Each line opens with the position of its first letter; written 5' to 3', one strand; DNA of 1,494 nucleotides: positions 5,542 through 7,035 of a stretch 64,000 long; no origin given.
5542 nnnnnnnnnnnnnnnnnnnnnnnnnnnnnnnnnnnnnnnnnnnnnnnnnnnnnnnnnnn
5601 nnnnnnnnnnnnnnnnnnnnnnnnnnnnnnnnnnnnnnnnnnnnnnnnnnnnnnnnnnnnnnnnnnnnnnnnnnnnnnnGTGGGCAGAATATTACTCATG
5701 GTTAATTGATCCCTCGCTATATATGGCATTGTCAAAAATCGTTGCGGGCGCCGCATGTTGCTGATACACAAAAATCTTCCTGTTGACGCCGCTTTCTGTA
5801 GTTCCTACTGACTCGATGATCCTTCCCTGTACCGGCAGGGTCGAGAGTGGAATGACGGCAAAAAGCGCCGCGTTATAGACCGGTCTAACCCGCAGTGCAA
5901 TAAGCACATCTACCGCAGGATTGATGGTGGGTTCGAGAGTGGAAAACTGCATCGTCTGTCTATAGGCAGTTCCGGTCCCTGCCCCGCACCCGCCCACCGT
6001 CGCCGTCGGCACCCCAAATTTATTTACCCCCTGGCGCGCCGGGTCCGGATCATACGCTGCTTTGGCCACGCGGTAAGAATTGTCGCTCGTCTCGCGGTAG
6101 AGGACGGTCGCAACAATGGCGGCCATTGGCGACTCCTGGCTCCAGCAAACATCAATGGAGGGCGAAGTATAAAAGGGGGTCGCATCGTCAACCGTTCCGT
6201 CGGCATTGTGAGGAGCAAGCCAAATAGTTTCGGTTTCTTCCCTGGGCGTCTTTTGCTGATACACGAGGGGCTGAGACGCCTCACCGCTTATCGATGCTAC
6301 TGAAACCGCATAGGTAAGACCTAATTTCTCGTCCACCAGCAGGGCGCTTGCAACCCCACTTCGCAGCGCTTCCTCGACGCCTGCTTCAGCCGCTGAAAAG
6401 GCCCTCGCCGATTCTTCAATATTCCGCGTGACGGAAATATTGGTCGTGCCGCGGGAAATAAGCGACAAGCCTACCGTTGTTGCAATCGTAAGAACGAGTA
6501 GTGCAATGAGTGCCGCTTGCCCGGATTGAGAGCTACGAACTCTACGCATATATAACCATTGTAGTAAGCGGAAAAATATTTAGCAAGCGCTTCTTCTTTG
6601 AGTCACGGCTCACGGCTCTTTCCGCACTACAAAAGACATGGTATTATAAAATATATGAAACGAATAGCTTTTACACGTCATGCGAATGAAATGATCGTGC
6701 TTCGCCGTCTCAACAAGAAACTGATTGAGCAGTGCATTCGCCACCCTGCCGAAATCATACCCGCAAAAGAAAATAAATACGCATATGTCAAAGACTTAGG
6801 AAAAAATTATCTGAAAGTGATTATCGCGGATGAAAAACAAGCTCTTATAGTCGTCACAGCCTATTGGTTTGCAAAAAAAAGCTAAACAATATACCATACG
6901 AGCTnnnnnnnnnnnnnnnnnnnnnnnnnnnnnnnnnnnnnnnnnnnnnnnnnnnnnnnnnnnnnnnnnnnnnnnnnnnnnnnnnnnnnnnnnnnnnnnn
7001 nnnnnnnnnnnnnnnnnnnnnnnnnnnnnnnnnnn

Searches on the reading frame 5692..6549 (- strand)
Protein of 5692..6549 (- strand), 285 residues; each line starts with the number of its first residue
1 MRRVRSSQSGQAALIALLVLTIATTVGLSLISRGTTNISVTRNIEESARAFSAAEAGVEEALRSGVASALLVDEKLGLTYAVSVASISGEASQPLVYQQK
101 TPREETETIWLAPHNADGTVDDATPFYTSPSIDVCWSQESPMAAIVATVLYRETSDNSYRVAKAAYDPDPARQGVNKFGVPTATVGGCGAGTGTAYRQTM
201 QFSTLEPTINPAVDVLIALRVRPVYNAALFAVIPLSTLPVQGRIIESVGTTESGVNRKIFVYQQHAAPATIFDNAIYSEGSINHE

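Call 3: search_protein_families(library=pfam, proteins=[window:5692-6549:-], max_evalue=0.1)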
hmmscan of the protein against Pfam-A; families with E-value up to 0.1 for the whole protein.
window:5692-6549:- (285 aa): 1 family
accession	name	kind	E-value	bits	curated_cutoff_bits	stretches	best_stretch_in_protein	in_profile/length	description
PF14341.11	PilX_N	-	0.063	13.7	25.5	0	15-59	7-51/51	PilX N-terminal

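Call 4: search_protein_families(library=ncbifam, proteins=[window:5692-6549:-], max_evalue=0.1)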
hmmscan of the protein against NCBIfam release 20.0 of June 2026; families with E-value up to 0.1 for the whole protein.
window:5692-6549:- (285 aa): 1 family
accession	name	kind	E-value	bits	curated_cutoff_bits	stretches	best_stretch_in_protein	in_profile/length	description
NF037980.1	T2SS_GspK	equivalog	0.0011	18.6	130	1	8-60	1-53/307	type II secretion system minor pseudopilin GspK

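Call 49: find_homologous_proteins(query=window:5692-6549:-, max_evalue=0.001)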
Query window:5692-6549:- (285 aa): 241 proteins with E <= 0.001 among 8000 candidates; the best 120 are listed.
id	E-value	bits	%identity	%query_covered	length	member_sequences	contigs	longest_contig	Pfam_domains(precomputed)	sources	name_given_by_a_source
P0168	2.4e-178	609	100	100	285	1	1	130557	-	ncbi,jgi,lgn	-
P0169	1.5e-139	482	78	100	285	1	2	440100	-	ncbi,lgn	-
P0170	3.4e-112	392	65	100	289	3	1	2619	-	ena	-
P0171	3.1e-102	360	63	98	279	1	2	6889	-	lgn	-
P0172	8.1e-101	355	63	98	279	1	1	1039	-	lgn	-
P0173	1.0e-99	351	58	99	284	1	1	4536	-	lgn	-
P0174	2.7e-99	350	59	98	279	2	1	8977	PF14341.12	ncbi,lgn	-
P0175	3.1e-99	350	59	98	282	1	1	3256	-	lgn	-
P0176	4.7e-99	349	61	99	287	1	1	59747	-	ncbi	-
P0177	2.3e-97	344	61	100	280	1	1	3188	-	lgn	-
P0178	9.1e-97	342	60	98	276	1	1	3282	-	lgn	-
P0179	1.0e-96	342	59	100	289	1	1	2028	-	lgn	-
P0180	1.4e-96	341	58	96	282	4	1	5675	PF14341.12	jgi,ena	-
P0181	3.0e-96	340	60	97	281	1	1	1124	-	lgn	-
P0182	3.9e-96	340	60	99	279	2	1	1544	-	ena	-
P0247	9.8e-80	286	55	98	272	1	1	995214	PF14341.12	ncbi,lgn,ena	-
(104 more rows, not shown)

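Call 50: find_encoding_contigs(protein=P0169, flank=10000, max_places=1)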
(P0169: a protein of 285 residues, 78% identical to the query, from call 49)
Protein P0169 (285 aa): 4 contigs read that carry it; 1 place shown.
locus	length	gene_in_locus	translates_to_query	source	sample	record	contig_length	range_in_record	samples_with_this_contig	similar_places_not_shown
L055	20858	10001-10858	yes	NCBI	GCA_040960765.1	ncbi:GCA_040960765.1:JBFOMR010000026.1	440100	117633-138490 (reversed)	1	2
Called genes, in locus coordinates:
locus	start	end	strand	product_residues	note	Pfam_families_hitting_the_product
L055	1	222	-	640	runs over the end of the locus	PF02518:HATPase_c, PF00204:DNA_gyraseB, PF01751:Toprim, PF00986:DNA_gyraseB_C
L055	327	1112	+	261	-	-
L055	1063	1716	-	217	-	PF13177:DNA_pol3_delta2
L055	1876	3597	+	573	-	PF13191:AAA_16 (faint), PF05157:MshEN, PF00437:T2SSE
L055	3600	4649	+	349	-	PF00437:T2SSE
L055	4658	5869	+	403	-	PF28597:T2SSF_N, PF00482:T2SSF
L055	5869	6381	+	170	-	PF07963:N_methyl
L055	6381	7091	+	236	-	PF06750:A24_N_bact, PF01478:Peptidase_A24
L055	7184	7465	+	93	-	-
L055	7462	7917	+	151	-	PF07963:N_methyl (weak), PF08334:T2SSG (weak)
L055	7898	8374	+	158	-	-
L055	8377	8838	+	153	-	-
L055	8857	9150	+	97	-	PF01909:NTP_transf_2, PF18765:Polbeta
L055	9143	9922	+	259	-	PF01934:HepT-like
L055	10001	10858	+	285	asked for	-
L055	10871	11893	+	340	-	PF11104:PilM_2, PF06723:MreB_Mbl (faint), PF25216:Volactin (weak), PF14450:FtsA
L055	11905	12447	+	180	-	-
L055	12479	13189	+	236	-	PF04350:PilO (weak)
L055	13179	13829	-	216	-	PF01746:tRNA_m1G_MT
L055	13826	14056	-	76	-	PF13083:KH_KhpA-B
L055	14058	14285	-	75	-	PF00886:Ribosomal_S16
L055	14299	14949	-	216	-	PF14622:Ribonucleas_3_3, PF22935:RM44_endonuclase, PF00636:Ribonuclease_3, PF00035:dsrm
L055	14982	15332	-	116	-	PF01029:NusB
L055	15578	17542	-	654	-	PF17191:RecG_wedge, PF01336:tRNA_anti-codon, PF00270:DEAD, PF04851:ResIII, PF00271:Helicase_C, PF22590:Cas3-like_C_2 (weak)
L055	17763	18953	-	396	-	PF00579:tRNA-synt_1b, PF22421:SYY_C-terminal, PF01479:S4 (faint)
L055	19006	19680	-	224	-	PF01177:Asp_Glu_race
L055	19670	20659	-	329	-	-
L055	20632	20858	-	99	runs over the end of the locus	-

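Call 51: find_encoding_contigs(protein=P0247, flank=10000, max_places=1)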
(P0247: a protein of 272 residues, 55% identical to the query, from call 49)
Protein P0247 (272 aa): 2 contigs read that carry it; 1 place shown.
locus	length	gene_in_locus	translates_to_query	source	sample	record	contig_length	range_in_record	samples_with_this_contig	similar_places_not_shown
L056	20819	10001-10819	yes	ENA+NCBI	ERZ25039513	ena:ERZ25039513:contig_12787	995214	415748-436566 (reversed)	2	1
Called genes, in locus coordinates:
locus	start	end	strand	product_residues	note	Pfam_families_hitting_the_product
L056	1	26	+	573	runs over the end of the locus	PF13191:AAA_16 (faint), PF05157:MshEN, PF00437:T2SSE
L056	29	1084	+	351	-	PF00437:T2SSE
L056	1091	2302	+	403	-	PF28597:T2SSF_N, PF00482:T2SSF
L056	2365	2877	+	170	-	PF07963:N_methyl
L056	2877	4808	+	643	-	PF11028:TMEM260_N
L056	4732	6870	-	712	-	PF09586:YfhO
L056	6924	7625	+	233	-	PF06750:A24_N_bact, PF01478:Peptidase_A24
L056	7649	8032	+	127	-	-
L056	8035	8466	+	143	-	PF07963:N_methyl, PF08334:T2SSG (weak)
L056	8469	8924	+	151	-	PF07963:N_methyl (weak)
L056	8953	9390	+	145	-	-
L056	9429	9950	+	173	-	-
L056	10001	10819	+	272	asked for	PF14341:PilX_N (faint)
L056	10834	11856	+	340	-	PF11104:PilM_2, PF06723:MreB_Mbl (faint), PF14450:FtsA, PF25216:Volactin (weak)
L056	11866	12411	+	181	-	-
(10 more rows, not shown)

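Call 63: predict_structure(alignment_id=A3)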
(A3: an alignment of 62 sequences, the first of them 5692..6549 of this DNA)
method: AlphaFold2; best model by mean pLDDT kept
length: 285 residues; sequences in the alignment: 62
mean_pLDDT: 90.8   pTM: 0.77
mean pLDDT of the five models: 90.8, 88.3, 87.9, 85.1, 85.2
residues with pLDDT >= 90: 218; 70-90: 45; 50-70: 19; < 50: 3
segments of 3 or more residues with pLDDT < 50: none
pLDDT, mean of each block of 10 residues (from residue 1): 60 91 88 78 93 95 91 89 96 96 94 93 97 98 96 96 97 93 96 97 97 97 96 98 96 96 84 63 51
secondary structure, 60 per line:
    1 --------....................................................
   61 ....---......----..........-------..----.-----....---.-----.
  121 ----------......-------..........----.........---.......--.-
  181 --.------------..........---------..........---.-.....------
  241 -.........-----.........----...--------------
elements in order: H9-64 E68-73 E78-87 E107-110 E131-136 E144-153 E158-166 H170-176 E196-201 H202-205 E215-224 E230-234 E242-250 E256-264

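Call 73: find_related_loci(query=A3, collection=metagenome_contigs, flank=8000)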
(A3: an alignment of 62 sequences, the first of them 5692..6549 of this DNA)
Query A3 (285 aa) in metagenome_contigs; peptide patterns used: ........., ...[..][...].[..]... (x = any residue, [..] = any of these).
600 stretches matched a pattern (row limit reached: there are more); 440 encode a relative of the query (tblastn E <= 1e-3); the best 80 are kept; 80 distinct loci.
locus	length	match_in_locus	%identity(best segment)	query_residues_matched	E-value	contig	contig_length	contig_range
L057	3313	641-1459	58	8-282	2e-106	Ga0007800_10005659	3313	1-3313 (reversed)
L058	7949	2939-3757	55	8-278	6e-93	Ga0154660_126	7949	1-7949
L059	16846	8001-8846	56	8-284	1e-91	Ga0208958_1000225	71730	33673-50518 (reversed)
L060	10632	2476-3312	53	6-282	8e-83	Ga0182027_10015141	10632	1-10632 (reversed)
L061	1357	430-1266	54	3-282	1e-88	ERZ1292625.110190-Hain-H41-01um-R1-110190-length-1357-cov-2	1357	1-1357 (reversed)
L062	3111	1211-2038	48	1-284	2e-80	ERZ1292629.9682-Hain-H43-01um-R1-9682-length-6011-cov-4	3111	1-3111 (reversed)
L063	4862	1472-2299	48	1-284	3e-79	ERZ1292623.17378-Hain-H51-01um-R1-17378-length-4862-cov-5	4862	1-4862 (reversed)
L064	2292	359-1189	50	1-284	9e-81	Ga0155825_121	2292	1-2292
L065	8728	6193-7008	50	10-282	3e-78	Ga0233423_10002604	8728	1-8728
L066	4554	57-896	49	5-284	1e-77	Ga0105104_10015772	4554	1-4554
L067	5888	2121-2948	47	1-284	1e-75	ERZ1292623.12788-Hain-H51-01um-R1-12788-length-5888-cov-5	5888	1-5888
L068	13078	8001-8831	48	1-284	5e-75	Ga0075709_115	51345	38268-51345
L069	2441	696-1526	51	5-284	9e-76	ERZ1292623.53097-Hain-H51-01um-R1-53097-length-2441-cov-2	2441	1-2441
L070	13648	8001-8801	47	8-284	2e-73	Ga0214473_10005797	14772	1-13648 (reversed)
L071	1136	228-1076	49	5-282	1e-76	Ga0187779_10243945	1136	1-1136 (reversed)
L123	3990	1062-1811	38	10-278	5e-37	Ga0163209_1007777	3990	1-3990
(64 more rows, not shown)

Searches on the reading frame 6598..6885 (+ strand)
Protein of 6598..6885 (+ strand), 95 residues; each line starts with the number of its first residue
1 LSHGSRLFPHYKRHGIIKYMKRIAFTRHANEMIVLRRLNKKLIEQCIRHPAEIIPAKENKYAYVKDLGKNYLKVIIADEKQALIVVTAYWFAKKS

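Call 3: search_protein_families(library=pfam, proteins=[window:6598-6885:+], max_evalue=0.1)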
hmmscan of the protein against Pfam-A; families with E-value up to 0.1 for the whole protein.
window:6598-6885:+ (95 aa): 4 families
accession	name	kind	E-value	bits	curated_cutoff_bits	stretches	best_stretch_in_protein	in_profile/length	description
PF14076.12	DUF4258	-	1.2e-06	29.1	25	1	25-90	1-71/71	Domain of unknown function (DUF4258)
PF18810.6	PBECR2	-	0.0034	18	27.1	1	41-89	48-102/120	phage-Barnase-EndoU-ColicinE5/D-RelE like nuclease2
PF18812.6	PBECR3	-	0.011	16.1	30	1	25-93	35-109/115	phage-Barnase-EndoU-ColicinE5/D-RelE like nuclease3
PF04768.19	NAT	-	0.049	13.8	27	1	7-88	6-79/168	NAT, N-acetyltransferase, of N-acetylglutamate synthase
